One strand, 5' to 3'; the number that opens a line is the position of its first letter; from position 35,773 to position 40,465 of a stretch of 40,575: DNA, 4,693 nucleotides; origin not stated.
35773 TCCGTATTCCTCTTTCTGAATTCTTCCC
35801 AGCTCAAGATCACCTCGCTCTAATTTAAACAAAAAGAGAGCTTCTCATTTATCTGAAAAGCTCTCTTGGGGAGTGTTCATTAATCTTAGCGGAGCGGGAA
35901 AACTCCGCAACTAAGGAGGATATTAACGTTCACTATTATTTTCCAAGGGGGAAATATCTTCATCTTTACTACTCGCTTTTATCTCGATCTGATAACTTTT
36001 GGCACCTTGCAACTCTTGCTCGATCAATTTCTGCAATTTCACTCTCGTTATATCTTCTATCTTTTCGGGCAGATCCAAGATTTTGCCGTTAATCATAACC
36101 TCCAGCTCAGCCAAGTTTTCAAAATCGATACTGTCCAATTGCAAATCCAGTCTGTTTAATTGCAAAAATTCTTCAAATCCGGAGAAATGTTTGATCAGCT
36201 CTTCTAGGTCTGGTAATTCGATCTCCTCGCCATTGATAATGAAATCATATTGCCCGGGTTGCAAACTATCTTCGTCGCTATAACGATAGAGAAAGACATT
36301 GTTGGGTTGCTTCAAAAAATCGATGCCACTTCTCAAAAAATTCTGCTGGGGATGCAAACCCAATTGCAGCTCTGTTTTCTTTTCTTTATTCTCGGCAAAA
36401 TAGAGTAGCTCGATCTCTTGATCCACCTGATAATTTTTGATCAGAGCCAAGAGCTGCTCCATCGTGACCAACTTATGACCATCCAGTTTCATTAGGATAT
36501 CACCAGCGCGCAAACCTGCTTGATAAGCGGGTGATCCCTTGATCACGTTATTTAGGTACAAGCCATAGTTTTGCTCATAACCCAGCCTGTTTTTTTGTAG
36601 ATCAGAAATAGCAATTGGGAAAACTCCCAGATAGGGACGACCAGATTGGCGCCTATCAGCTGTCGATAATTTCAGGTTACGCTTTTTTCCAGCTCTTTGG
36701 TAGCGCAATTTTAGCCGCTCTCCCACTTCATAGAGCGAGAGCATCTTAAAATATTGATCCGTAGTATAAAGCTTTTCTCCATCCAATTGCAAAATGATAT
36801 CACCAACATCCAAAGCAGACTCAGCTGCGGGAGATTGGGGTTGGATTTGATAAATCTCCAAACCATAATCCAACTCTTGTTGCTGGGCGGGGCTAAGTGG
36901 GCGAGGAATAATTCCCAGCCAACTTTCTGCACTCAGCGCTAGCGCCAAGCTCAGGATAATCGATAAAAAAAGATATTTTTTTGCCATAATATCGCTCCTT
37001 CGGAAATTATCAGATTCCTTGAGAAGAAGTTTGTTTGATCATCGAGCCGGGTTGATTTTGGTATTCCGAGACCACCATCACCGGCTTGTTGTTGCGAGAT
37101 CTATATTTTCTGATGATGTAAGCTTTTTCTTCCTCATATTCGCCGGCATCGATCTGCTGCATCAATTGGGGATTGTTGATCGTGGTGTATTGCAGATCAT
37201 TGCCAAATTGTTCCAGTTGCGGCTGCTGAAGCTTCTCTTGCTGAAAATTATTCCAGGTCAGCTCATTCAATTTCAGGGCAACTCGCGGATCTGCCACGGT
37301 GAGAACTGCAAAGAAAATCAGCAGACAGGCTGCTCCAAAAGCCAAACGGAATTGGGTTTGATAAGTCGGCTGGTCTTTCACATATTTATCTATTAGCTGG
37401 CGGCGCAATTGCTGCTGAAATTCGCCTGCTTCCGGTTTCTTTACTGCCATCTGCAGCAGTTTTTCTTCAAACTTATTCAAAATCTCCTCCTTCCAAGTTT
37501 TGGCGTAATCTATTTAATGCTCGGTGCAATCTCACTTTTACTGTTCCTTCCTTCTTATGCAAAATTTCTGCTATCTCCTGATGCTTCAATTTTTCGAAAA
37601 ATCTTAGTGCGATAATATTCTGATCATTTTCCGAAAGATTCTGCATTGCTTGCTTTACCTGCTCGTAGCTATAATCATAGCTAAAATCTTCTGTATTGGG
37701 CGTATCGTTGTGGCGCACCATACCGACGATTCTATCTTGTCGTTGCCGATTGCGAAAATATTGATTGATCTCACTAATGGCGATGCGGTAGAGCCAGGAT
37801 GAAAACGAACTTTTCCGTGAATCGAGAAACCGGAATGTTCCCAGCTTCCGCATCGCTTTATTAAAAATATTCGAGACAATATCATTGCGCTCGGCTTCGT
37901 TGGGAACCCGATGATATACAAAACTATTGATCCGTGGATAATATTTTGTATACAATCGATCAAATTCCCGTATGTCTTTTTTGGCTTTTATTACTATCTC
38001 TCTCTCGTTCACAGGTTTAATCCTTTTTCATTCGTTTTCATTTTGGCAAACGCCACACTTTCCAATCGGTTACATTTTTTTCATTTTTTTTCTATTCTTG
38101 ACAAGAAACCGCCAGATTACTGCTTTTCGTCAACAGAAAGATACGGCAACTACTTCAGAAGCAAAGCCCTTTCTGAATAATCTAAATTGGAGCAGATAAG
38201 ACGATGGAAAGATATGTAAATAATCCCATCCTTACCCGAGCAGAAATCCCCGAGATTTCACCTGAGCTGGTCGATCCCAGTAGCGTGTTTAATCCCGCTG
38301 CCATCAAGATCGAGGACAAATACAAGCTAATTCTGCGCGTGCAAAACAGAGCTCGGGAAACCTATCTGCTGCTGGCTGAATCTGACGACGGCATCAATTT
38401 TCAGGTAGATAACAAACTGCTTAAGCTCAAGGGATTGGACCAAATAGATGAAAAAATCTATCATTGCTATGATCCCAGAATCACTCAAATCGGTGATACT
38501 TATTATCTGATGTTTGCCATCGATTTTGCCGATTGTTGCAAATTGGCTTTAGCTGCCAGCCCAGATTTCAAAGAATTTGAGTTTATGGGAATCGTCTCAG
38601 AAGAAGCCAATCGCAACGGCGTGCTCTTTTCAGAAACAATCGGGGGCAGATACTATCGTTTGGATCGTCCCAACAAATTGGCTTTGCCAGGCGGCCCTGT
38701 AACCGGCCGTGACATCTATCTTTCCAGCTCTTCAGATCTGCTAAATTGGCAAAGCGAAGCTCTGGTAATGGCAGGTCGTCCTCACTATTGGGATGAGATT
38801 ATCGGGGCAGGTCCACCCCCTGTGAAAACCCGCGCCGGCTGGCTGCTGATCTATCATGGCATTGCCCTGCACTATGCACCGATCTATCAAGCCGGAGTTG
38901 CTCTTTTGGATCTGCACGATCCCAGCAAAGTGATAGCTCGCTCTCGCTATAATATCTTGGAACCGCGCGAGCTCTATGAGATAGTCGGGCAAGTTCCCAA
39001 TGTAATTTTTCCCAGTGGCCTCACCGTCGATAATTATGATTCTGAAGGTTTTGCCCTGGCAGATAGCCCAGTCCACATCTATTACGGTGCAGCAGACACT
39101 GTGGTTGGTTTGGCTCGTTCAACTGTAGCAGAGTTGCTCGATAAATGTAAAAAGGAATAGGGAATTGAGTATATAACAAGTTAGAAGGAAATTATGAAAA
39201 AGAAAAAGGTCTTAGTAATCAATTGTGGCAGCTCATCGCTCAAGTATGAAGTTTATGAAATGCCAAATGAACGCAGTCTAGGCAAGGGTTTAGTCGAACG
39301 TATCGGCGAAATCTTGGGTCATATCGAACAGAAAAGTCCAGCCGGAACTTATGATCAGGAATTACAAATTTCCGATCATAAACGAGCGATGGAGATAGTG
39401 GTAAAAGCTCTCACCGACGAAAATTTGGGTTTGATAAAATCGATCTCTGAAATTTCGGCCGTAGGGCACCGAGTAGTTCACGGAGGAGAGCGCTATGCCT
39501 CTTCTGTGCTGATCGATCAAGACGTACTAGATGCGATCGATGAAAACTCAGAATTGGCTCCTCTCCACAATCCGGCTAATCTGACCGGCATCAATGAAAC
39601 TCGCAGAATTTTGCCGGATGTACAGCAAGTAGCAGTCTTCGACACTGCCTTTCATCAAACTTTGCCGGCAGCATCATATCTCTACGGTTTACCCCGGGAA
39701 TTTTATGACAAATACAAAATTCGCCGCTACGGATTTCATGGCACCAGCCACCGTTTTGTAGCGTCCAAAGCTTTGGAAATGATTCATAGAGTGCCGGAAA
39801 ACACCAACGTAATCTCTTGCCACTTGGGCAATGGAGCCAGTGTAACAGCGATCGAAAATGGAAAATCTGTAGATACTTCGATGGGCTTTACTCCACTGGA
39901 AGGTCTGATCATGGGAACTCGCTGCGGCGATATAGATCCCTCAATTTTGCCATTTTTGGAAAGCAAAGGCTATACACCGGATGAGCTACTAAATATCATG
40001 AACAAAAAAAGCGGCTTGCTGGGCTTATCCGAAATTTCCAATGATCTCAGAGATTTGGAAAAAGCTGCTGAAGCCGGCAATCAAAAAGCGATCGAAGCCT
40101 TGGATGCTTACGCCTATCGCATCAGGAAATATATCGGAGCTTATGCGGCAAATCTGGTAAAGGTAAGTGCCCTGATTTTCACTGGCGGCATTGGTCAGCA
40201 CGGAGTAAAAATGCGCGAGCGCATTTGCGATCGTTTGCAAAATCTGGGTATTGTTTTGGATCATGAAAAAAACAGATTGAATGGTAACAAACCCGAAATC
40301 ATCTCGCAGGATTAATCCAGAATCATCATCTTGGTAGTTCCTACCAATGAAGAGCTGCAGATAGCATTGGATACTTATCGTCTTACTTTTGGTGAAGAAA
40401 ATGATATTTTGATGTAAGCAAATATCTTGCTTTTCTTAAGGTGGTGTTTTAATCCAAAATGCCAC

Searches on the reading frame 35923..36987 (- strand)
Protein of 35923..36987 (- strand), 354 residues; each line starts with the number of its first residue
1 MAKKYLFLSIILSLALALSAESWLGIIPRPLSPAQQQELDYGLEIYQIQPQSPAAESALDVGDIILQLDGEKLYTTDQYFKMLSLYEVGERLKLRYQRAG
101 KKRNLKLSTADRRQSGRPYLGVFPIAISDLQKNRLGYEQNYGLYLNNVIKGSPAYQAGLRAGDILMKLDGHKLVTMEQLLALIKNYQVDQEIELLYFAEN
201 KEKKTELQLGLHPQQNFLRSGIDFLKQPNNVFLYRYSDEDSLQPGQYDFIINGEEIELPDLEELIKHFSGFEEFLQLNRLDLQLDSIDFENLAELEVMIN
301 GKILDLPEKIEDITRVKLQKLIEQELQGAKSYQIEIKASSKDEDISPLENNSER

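Call 11: search_protein_families(library=pfam, proteins=[window:35923-36987:-], max_evalue=0.01)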
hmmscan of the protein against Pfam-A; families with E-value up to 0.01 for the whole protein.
window:35923-36987:- (354 aa): 6 families
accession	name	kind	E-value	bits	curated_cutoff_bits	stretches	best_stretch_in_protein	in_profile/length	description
PF13180.12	PDZ_2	-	6.1e-22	78.1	27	2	37-108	8-79/80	PDZ domain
PF17820.7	PDZ_6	-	4e-21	75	27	2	146-186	3-42/54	PDZ domain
PF00595.29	PDZ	-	3.6e-15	56.5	23.2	2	131-194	20-78/81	PDZ domain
PF04495.20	GRASP55_65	-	1.6e-05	25.7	27.7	0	142-207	44-109/138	GRASP55/65 PDZ-like domain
PF14685.13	PDZ_Tricorn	-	0.00017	22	25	0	51-103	30-84/88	Tricorn protease PDZ domain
PF19805.5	DUF6288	-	0.00093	18.9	26.3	0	43-87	3-48/402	Family of unknown function (DUF6288)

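Call 14: find_encoding_contigs(protein=window:35923-36987:-, flank=4000, max_places=10)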
Protein window:35923-36987:- (354 aa): no gene with exactly this product is on record in the collection.

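Call 15: find_homologous_proteins(query=window:35923-36987:-, max_evalue=1e-10)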
Query window:35923-36987:- (354 aa): 14 proteins with E <= 1e-10 among 4856 candidates.
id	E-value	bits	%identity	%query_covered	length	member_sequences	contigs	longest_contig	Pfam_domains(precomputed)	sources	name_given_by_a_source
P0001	1.2e-223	759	100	100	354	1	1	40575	PF04495.21,PF17820.8,PF00595.30,PF13180.13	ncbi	ncbi:MAG: PDZ domain-containing protein [Candidatus Cloacimonadales bacterium]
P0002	2.2e-175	601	81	97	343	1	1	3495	PF04495.21,PF17820.8,PF00595.30,PF13180.13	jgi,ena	-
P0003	2.9e-20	91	29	49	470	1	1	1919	PF19805.6,PF04495.21,PF14685.15,PF11874.14,PF17820.8,PF00595.30,PF13180.13,PF21558.4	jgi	jgi:S1-C subfamily serine protease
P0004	5.6e-20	90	26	67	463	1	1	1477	PF19805.6,PF04495.21,PF14685.15,PF11874.14,PF17820.8,PF17816.9,PF00595.30,PF13180.13,PF21558.4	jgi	jgi:S1-C subfamily serine protease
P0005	2.3e-16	78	27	62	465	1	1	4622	PF19805.6,PF04495.21,PF14685.15,PF11874.14,PF17820.8,PF00595.30,PF13180.13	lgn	-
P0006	3.5e-16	77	24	52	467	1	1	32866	PF19805.6,PF04495.21,PF14685.15,PF11874.14,PF17820.8,PF00595.30,PF13180.13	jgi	-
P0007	2.9e-13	68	26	58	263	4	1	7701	PF19805.6,PF04495.21,PF14685.15,PF17820.8,PF00595.30,PF13180.13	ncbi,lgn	-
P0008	3.2e-12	64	25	50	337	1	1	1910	PF19805.6,PF04495.21,PF14685.15,PF17820.8,PF00595.30,PF13180.13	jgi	jgi:PDZ domain-containing secreted protein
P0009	6.6e-12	63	30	47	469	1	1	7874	PF19805.6,PF04495.21,PF14685.15,PF13365.13,PF12812.14,PF17820.8,PF00595.30,PF13180.13,PF00089.33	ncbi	-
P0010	6.9e-12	63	27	47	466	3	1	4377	PF04495.21,PF14685.15,PF13365.13,PF17820.8,PF00595.30,PF13180.13,PF00089.33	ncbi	-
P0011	6.9e-12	63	30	47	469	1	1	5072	PF19805.6,PF04495.21,PF14685.15,PF13365.13,PF12812.14,PF17820.8,PF00595.30,PF13180.13,PF00089.33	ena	-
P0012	6.9e-12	63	30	47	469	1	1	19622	PF19805.6,PF04495.21,PF14685.15,PF13365.13,PF12812.14,PF17820.8,PF00595.30,PF13180.13,PF00089.33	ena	-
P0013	9.3e-12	63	30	47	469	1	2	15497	PF19805.6,PF04495.21,PF14685.15,PF13365.13,PF17820.8,PF00595.30,PF13180.13,PF00089.33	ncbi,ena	-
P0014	7.9e-11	60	29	47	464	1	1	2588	PF19805.6,PF04495.21,PF14685.15,PF13365.13,PF12812.14,PF17820.8,PF00595.30,PF13180.13,PF00089.33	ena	-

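Call 16: find_encoding_contigs(protein=P0002, flank=5000)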
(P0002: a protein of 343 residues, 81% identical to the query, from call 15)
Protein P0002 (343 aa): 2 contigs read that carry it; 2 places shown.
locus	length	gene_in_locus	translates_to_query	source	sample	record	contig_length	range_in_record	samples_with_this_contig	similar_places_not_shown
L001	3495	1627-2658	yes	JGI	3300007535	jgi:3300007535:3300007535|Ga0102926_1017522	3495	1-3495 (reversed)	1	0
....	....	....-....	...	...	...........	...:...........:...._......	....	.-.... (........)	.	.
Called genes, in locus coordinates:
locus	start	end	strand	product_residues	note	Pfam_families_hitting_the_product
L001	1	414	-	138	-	?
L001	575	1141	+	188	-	PF07638:Sigma70_ECF (weak), PF04542:Sigma70_r2, PF08281:Sigma70_r4_2, PF04545:Sigma70_r4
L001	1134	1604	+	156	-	-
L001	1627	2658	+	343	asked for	PF04495:GRASP55_65 (faint), PF00595:PDZ (faint), PF13180:PDZ_2, PF17820:PDZ_6 (weak)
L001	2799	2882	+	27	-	-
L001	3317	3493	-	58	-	?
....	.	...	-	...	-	?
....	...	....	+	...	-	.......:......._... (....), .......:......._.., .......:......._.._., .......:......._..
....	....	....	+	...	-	-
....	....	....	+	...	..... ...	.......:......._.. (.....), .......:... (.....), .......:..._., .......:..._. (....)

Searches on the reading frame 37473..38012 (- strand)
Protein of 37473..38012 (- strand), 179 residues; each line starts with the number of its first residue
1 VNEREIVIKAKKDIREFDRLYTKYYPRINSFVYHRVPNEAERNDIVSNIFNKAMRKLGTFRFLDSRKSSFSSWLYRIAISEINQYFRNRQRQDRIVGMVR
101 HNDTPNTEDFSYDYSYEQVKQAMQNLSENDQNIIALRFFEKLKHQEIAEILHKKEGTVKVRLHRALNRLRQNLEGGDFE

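Call 11: search_protein_families(library=pfam, proteins=[window:37473-38012:-], max_evalue=0.01)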
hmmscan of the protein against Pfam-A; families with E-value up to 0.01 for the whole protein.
window:37473-38012:- (179 aa): 5 families
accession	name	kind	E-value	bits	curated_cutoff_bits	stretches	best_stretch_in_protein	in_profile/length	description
PF08281.18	Sigma70_r4_2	-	3.1e-15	56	25.7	1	117-169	2-54/54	Sigma-70, region 4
PF04545.22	Sigma70_r4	-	4.8e-15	55.2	24.1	1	122-171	1-50/50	Sigma-70, region 4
PF04542.20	Sigma70_r2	-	3.1e-12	46.6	24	1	20-91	1-70/71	Sigma-70 region 2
PF07638.17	Sigma70_ECF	-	7.2e-07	29.7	21.1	1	17-173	19-183/185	ECF sigma factor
PF16119.10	DUF4835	-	0.0066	16.1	25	1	118-170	211-266/276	Domain of unknown function (DUF4835)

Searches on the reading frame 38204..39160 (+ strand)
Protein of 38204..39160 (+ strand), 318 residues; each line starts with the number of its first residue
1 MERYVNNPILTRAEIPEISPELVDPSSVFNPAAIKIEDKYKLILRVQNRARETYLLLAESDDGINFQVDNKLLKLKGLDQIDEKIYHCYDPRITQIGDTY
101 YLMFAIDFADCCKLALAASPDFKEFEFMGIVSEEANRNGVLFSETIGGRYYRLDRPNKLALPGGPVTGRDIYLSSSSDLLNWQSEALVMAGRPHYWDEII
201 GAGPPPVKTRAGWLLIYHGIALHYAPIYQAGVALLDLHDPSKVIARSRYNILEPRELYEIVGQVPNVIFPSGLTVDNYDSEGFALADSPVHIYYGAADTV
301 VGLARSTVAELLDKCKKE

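Call 11: search_protein_families(library=pfam, proteins=[window:38204-39160:+], max_evalue=0.01)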
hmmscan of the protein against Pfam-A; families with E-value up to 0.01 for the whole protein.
window:38204-39160:+ (318 aa): 2 families
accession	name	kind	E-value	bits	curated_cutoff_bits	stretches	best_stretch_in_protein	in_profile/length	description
PF04041.19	Glyco_hydro_130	-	2.1e-49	168.6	26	1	22-316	29-319/320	beta-1,4-mannooligosaccharide phosphorylase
PF00251.26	Glyco_hydro_32N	-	0.0064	16.5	22.1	0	24-139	65-183/307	Glycosyl hydrolases family 32 N-terminal domain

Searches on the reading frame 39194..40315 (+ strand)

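Call 11: search_protein_families(library=pfam, proteins=[window:39194-40315:+], max_evalue=0.01)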
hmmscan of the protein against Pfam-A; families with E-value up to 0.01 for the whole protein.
window:39194-40315:+ (373 aa): 1 family
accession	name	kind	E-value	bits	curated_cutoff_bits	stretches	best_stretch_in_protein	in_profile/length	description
PF00871.23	Acetate_kinase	-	2.3e-142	474.7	22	1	5-372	1-372/392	Acetokinase family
